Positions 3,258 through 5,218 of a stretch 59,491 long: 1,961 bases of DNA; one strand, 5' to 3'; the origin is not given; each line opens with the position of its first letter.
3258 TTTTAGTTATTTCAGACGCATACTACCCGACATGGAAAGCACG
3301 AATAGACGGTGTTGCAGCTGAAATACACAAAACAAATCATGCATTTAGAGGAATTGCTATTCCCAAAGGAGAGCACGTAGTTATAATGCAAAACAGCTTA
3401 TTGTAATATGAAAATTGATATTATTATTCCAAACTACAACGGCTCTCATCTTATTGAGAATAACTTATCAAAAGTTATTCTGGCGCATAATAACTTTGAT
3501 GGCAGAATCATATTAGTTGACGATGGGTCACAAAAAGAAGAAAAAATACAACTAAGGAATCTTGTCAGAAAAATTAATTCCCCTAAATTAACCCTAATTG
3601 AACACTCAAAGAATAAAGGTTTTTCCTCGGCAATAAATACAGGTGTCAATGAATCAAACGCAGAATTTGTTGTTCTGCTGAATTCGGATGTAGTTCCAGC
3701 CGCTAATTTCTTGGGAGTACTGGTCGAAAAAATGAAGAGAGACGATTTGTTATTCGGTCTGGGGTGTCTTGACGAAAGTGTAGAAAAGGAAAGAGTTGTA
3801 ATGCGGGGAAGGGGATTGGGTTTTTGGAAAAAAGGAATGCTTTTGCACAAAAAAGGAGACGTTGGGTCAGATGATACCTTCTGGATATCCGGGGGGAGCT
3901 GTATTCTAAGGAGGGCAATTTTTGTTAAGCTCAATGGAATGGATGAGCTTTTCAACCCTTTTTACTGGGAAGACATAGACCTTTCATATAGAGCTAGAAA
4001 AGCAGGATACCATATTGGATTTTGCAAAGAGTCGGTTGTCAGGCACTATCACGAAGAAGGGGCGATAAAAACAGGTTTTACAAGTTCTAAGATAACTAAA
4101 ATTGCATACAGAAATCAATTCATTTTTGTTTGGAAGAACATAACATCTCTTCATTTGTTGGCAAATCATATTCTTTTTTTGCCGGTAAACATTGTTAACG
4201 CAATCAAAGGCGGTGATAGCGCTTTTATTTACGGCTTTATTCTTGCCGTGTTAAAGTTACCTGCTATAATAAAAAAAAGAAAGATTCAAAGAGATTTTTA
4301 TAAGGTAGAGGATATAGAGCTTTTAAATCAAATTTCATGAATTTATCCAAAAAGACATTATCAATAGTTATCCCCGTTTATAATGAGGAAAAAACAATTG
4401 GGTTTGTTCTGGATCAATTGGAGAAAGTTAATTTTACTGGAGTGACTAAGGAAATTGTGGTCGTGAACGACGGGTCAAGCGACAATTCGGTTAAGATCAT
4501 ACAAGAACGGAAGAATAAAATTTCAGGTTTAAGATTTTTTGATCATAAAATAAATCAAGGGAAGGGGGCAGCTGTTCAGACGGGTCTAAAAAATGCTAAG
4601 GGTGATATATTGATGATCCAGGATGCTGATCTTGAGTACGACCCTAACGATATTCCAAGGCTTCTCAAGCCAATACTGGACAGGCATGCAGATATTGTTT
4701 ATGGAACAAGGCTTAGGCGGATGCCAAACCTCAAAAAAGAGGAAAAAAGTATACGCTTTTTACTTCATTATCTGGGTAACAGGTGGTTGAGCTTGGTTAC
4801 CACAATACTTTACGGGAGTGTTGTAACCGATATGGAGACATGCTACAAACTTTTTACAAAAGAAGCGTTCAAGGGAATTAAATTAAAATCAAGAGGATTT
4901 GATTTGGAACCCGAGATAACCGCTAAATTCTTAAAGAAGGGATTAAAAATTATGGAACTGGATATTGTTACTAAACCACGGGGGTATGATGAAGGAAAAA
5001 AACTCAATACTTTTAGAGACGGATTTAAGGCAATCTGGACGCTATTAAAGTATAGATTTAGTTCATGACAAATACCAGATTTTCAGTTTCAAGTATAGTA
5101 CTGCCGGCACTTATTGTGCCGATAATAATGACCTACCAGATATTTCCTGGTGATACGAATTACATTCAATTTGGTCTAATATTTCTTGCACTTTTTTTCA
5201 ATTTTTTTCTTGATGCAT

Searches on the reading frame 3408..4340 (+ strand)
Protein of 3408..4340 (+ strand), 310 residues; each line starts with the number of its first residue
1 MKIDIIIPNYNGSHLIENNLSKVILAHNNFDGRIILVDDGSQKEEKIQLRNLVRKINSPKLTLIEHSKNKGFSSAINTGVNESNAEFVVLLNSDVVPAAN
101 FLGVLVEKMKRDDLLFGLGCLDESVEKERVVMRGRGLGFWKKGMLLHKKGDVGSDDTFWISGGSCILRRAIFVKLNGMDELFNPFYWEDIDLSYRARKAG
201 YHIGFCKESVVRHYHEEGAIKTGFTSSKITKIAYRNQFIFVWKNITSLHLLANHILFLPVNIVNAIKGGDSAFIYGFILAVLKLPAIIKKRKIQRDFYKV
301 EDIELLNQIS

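Call 5: search_protein_families(library=pfam, proteins=[window:3408-4340:+], max_evalue=0.01)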
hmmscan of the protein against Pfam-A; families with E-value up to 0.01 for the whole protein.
window:3408-4340:+ (310 aa): 6 families
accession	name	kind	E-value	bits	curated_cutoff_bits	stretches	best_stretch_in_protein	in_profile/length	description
PF00535.33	Glycos_transf_2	-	1.5e-20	74.3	23.3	1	5-172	2-164/168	Glycosyl transferase family 2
PF13641.12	Glyco_tranf_2_3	-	4.9e-13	50.1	27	1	5-217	5-215/230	Glycosyltransferase like family 2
PF13632.12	Glyco_trans_2_3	-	1.6e-06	28.5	27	1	87-217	1-127/198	Glycosyl transferase family group 2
PF10111.15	Glyco_tranf_2_2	-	6.1e-05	23.1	27.3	1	5-198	2-201/276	Glycosyltransferase like family 2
PF02709.20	Glyco_transf_7C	-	0.00016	21.6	23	1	161-214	20-73/78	N-terminal domain of galactosyltransferase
PF13712.12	Glyco_tranf_2_5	-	0.0065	16.7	27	0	179-222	153-196/210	Glycosyltransferase like family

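Call 18: search_protein_families(library=ncbifam, proteins=[window:3408-4340:+], max_evalue=0.01)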
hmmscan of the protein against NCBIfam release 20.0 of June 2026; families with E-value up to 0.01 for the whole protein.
window:3408-4340:+ (310 aa): 25 families
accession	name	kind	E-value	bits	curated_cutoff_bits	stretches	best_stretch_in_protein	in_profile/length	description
NF041875.1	EPS_EpsD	equivalog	1.1e-17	64.4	370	1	3-218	1-211/325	exopolysaccharide biosynthesis glycosyltransferase EpsD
TIGR03965.1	mycofact_glyco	equivalog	3.1e-17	62.6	280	2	3-110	76-180/467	mycofactocin biosynthesis glycosyltransferase MftF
TIGR03937.1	PgaC_IcaA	equivalog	3.9e-15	55.7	422.3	1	2-205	46-242/407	poly-beta-1,6-N-acetyl-D-glucosamine synthase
TIGR01556.1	rhamnosyltran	subfamily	5.5e-15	55.3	200.55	1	20-232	10-220/281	rhamnosyltransferase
NF038299.1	EPS_HpsN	equivalog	1.2e-10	40.9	425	2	2-109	2-106/317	hormogonium polysaccharide biosynthesis glycosyltransferase HpsN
TIGR04283.1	glyco_like_mftF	equivalog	1.5e-10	41.1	182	1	4-232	2-207/221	TIGR04283 family arsenosugar biosynthesis glycosyltransferase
TIGR04242.1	nodulat_NodC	equivalog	4.6e-09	35.7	550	1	2-128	49-175/395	chitooligosaccharide synthase NodC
NF047683.1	TeichurnBiosyTuaG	equivalog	1.1e-08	35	400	1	3-118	8-120/252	teichuronic acid biosynthesis protein TuaG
NF050819.1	PolSacchBiosHfsG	equivalog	2e-08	33.8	500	1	24-198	31-203/302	polysaccharide biosynthesis protein HfsG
NF050050.1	ProtGlycPglI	equivalog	4.7e-08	32.8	500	1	2-137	3-136/306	GalNAc(5)-diNAcBac-PP-undecaprenol beta-1,3-glucosyltransferase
NF047588.1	GlcsyltransPgfSStrep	equivalog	2.3e-07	30.4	500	1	1-110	1-111/308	glycosyltransferase PgfS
NF007482.0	PRK10073.1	equivalog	2.3e-07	30.1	423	1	2-114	7-115/334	glycosyltransferase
NF007986.1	PRK10714.1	equivalog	2.4e-06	26.8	529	1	2-110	7-116/316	undecaprenyl-phosphate 4-deoxy-4-formamido-L-arabinose transferase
NF007453.0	PRK10018.1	equivalog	2.5e-05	24.1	382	1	3-109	8-111/280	colanic acid biosynthesis glycosyltransferase WcaA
TIGR03111.1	glyc2_xrt_Gpos1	hypoth_equivalog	2.5e-05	23.3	363.95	1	2-114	50-161/439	TIGR03111 family XrtG-associated glycosyltransferase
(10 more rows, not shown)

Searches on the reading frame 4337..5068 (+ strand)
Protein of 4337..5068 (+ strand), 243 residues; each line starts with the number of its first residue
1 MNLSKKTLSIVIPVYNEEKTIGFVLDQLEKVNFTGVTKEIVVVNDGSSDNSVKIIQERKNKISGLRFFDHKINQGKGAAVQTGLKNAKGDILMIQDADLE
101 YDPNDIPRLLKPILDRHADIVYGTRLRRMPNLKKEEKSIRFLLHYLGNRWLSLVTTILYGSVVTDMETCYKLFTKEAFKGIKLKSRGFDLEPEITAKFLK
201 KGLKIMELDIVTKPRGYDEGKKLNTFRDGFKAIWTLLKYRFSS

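Call 5: search_protein_families(library=pfam, proteins=[window:4337-5068:+], max_evalue=0.01)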
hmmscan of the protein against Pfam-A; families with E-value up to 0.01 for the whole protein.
window:4337-5068:+ (243 aa): 4 families
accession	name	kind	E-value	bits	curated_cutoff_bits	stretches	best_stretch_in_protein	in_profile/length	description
PF00535.33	Glycos_transf_2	-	2.6e-35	122.3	23.3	1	9-172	1-158/168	Glycosyl transferase family 2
PF10111.15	Glyco_tranf_2_2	-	4.4e-07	30.1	27.3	1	9-111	1-104/276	Glycosyltransferase like family 2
PF13641.12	Glyco_tranf_2_3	-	2.4e-06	28.2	27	1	8-122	3-120/230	Glycosyltransferase like family 2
PF13506.12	Glyco_transf_21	-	0.00063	19.7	21.7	1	76-124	18-66/174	Glycosyl transferase family 21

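Call 18: search_protein_families(library=ncbifam, proteins=[window:4337-5068:+], max_evalue=0.01)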
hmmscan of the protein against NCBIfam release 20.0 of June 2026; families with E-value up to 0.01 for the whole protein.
window:4337-5068:+ (243 aa): 23 families
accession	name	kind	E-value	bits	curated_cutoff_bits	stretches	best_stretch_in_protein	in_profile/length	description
TIGR04182.1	glyco_TIGR04182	equivalog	5.7e-36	124.4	325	1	9-239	3-217/293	S-layer glycoprotein N-glycosyltransferase AglJ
TIGR03937.1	PgaC_IcaA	equivalog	3.2e-19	69.2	422.3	1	6-112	45-149/407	poly-beta-1,6-N-acetyl-D-glucosamine synthase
NF007482.0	PRK10073.1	equivalog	1.3e-18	67.1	423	1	3-121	3-118/334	glycosyltransferase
NF047588.1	GlcsyltransPgfSStrep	equivalog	9.5e-18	64.4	500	1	8-130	3-126/308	glycosyltransferase PgfS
NF058614.1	PPMAGASynPpgS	equivalog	1.1e-17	64.3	370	1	10-207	4-191/226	polyprenyl-phospho-N-acetylgalactosaminyl synthase PpgS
NF007986.1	PRK10714.1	equivalog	2.9e-17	62.6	529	1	6-130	6-131/316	undecaprenyl-phosphate 4-deoxy-4-formamido-L-arabinose transferase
NF041875.1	EPS_EpsD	equivalog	1.4e-16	60.8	370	1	8-123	1-114/325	exopolysaccharide biosynthesis glycosyltransferase EpsD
NF041391.1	DPhHxTase_Halo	equivalog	2.3e-16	59.4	375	1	14-229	3-198/213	dolichyl-phosphate hexose transferase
TIGR04283.1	glyco_like_mftF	equivalog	4.8e-15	55.7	182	1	8-122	1-105/221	TIGR04283 family arsenosugar biosynthesis glycosyltransferase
NF010496.0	PRK13915.1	equivalog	8.5e-15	54.6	262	1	5-128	30-158/307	glucosyl-3-phosphoglycerate synthase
TIGR03965.1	mycofact_glyco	equivalog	1.3e-11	44.1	280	1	5-113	73-179/467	mycofactocin biosynthesis glycosyltransferase MftF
TIGR03111.1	glyc2_xrt_Gpos1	hypoth_equivalog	1.7e-10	40.3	363.95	1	8-138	51-182/439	TIGR03111 family XrtG-associated glycosyltransferase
NF038302.1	EPS_HpsE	equivalog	2.4e-10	39.9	300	1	8-99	3-97/307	hormogonium polysaccharide biosynthesis glycosyltransferase HpsE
NF047683.1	TeichurnBiosyTuaG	equivalog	1.3e-09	38.1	400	1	2-115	2-113/252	teichuronic acid biosynthesis protein TuaG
NF050050.1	ProtGlycPglI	equivalog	5.2e-07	29.3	500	1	7-133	3-128/306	GalNAc(5)-diNAcBac-PP-undecaprenol beta-1,3-glucosyltransferase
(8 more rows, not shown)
